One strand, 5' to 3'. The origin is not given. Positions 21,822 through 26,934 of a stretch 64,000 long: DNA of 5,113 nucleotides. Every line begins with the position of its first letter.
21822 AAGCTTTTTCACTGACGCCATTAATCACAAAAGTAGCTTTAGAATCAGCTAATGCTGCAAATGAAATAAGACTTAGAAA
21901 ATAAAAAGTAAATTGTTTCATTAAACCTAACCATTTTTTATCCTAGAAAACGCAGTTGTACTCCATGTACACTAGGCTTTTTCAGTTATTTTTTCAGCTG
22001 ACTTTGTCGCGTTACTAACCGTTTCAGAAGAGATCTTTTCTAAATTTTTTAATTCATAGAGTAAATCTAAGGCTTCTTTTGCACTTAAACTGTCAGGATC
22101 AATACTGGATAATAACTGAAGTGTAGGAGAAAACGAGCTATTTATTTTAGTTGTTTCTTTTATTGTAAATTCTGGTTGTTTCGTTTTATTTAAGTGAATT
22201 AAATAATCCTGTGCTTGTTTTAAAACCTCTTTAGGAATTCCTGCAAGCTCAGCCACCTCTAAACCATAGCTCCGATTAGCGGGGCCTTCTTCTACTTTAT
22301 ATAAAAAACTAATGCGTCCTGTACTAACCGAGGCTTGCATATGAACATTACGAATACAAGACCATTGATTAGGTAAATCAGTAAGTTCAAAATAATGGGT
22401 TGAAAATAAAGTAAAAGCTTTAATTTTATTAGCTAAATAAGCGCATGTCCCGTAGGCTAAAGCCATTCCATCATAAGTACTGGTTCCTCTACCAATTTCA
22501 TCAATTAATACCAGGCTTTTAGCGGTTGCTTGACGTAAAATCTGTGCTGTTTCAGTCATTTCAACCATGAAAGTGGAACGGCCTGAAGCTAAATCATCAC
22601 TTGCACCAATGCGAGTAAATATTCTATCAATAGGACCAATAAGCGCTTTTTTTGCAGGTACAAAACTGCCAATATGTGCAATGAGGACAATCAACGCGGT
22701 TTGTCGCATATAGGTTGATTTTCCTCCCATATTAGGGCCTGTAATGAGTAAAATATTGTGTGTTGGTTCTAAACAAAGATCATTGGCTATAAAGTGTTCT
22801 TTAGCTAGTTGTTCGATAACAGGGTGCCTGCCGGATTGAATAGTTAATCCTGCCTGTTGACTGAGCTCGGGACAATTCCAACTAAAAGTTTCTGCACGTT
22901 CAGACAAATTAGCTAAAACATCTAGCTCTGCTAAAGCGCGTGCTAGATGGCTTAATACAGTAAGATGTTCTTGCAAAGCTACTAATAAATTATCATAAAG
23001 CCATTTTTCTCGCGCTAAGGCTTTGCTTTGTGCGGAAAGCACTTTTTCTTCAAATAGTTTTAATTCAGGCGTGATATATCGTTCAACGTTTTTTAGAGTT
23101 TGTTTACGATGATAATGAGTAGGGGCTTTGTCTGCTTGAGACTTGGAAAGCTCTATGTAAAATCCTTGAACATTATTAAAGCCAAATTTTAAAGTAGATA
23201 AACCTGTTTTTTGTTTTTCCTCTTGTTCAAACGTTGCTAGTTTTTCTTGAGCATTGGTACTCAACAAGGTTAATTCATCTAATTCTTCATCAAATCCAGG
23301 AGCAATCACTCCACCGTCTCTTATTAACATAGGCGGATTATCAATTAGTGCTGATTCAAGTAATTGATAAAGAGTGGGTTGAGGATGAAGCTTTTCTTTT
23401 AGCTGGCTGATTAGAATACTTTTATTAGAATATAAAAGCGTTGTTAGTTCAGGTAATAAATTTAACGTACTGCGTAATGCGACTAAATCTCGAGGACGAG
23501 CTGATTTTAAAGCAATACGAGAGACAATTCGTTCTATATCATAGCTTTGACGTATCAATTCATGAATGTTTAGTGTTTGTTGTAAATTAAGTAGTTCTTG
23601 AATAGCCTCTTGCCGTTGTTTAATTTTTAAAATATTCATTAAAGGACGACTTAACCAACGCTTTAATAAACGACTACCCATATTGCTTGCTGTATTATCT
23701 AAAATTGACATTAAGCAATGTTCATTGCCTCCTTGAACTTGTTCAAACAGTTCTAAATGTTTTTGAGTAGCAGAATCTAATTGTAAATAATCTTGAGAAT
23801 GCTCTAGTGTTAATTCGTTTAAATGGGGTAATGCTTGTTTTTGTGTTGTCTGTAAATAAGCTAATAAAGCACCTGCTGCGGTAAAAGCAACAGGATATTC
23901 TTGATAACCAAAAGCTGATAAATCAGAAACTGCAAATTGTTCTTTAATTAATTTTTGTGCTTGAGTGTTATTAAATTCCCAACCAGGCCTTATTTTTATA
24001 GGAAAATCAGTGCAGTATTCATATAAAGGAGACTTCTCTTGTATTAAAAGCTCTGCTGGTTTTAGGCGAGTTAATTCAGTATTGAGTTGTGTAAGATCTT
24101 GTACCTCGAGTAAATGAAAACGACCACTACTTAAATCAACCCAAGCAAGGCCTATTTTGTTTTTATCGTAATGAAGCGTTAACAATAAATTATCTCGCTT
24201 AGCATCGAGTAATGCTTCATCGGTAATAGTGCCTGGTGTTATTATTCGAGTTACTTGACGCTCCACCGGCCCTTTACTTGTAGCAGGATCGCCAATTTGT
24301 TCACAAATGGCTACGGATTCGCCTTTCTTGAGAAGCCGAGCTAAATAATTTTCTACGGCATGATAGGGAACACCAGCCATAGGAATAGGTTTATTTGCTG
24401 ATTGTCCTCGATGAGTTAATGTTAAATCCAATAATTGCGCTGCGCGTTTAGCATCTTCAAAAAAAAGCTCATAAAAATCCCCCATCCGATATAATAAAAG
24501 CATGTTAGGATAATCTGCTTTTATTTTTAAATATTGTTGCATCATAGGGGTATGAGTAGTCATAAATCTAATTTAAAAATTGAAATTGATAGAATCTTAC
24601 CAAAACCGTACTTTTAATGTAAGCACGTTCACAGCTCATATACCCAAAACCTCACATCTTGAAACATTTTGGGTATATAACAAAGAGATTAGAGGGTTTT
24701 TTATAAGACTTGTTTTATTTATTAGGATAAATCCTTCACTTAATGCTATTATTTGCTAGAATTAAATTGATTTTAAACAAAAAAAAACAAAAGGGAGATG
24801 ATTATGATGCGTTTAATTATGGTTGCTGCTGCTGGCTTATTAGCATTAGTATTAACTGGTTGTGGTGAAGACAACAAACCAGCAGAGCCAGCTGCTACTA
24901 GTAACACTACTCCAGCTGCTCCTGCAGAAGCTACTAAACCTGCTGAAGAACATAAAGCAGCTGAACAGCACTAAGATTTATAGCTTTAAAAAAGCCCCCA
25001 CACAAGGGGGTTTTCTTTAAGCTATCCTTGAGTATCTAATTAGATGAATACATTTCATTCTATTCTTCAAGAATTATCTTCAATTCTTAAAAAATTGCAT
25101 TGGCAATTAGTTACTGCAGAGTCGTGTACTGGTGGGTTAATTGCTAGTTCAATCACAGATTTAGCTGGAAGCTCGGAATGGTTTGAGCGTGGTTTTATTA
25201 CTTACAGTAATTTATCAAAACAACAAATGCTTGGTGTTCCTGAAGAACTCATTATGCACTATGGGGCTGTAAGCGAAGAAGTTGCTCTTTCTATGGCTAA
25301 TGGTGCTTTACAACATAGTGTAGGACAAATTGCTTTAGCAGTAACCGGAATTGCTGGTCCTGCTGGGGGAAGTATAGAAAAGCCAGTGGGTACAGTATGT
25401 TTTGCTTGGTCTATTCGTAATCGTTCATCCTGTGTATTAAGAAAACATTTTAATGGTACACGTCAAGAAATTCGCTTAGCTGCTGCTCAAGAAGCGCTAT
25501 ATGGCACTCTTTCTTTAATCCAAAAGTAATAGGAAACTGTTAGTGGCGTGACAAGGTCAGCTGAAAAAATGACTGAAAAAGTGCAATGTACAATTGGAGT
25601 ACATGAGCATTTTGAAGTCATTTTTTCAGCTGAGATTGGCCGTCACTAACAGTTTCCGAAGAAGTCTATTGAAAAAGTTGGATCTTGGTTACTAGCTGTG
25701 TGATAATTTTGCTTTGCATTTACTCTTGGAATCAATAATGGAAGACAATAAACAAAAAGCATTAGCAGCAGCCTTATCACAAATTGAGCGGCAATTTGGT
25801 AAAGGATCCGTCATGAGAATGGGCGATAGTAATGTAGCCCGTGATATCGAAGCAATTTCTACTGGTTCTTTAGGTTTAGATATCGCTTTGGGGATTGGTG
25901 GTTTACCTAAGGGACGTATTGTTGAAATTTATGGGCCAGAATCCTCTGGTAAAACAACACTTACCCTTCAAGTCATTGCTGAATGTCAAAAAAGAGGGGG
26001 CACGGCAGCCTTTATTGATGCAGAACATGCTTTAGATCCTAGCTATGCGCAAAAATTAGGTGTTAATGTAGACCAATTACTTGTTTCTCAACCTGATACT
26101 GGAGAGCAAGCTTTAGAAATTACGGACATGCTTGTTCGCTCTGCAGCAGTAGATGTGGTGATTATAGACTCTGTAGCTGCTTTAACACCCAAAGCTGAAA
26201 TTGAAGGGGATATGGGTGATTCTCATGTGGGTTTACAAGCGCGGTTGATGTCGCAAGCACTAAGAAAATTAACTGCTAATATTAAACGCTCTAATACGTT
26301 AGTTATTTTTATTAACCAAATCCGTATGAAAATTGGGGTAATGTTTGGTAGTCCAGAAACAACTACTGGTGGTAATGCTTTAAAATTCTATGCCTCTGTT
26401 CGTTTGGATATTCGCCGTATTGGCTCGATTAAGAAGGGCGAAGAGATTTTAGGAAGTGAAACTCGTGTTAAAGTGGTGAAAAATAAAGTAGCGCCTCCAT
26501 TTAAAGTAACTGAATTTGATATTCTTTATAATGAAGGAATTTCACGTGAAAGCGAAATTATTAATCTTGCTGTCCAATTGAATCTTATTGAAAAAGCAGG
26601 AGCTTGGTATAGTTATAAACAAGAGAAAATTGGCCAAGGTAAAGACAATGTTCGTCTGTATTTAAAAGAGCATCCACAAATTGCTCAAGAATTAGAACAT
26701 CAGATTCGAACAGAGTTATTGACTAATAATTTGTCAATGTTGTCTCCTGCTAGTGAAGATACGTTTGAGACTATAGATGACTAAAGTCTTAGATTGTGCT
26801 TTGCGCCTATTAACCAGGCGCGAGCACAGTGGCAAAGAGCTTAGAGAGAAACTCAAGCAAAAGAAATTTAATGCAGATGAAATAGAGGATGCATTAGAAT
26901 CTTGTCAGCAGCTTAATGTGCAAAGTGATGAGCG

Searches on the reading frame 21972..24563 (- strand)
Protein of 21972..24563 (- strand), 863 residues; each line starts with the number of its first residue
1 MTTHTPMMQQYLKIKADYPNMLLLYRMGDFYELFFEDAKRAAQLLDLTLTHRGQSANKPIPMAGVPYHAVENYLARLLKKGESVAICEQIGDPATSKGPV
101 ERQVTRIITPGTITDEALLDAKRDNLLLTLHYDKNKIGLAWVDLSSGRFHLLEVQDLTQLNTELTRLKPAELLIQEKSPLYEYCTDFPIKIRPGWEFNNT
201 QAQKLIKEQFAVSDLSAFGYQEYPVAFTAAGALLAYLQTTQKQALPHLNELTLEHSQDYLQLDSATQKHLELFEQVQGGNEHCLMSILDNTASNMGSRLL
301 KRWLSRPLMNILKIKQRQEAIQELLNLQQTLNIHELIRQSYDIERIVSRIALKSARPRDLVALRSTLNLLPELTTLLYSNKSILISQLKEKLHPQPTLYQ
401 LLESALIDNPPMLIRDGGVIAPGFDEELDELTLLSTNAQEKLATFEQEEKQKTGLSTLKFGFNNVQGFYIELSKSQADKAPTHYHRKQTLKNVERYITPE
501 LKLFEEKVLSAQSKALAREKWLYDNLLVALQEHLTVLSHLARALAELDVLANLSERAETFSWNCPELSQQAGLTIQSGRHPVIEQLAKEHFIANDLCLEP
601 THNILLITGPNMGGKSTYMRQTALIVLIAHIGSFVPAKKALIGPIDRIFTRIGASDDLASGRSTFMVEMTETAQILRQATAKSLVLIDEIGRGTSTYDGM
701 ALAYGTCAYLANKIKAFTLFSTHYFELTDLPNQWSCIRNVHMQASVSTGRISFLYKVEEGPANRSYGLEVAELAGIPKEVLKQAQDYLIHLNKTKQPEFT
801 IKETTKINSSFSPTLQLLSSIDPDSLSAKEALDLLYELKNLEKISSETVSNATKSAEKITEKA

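Call 56: search_protein_families(library=pfam, proteins=[window:21972-24563:-], max_evalue=0.001)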
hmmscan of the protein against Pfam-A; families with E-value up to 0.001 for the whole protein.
window:21972-24563:- (863 aa): 5 families
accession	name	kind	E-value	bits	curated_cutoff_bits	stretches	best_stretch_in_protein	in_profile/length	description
PF00488.27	MutS_V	-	1.4e-84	283.2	30.2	1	606-791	2-187/188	MutS domain V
PF05192.23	MutS_III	-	2.8e-47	162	34.1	1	265-553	1-193/194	MutS domain III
PF01624.25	MutS_I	-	1.5e-45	154.5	20.6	1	5-116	1-112/113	MutS domain I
PF05188.22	MutS_II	-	8.6e-28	97.8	25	1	125-248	1-132/133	MutS domain II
PF05190.23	MutS_IV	-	1.7e-26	92.7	22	1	423-513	1-91/92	MutS family domain IV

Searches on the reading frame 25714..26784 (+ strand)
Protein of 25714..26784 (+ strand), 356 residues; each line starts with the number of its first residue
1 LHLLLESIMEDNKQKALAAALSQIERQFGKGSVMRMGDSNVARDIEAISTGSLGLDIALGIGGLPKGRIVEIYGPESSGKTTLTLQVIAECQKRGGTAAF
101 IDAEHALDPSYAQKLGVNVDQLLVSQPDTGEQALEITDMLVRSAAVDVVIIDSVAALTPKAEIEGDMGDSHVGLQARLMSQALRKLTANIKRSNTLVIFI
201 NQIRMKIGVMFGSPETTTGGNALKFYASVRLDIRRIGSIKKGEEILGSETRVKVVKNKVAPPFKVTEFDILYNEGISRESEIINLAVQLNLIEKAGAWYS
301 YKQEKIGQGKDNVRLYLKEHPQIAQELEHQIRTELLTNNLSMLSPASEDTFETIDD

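Call 56: search_protein_families(library=pfam, proteins=[window:25714-26784:+], max_evalue=0.001)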
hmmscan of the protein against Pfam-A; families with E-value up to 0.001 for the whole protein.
window:25714-26784:+ (356 aa): 8 families
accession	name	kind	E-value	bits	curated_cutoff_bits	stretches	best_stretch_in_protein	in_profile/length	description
PF00154.27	RecA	-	4.2e-146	485.7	27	1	15-277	1-262/262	recA bacterial DNA recombination protein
PF21096.2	RecA_C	-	7.3e-25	87.3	27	1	281-335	2-56/57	RecA C-terminal domain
PF08423.17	Rad51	-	4.4e-09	36.4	22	1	45-235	5-211/244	Rad51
PF06745.19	ATPase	-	2.1e-07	31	26.6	1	49-125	2-80/231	KaiC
PF01637.24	ATPase_2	-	1.7e-06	28.5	33.2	1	68-201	21-117/225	ATPase domain predominantly from Archaea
PF13191.12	AAA_16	-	4.2e-05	24.6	32.6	1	67-202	24-140/167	AAA ATPase domain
PF13481.12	AAA_25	-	0.00017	21.7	27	0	63-105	29-82/195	AAA domain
PF13479.12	AAA_24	-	0.0003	21.1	27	1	70-159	5-78/195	AAA domain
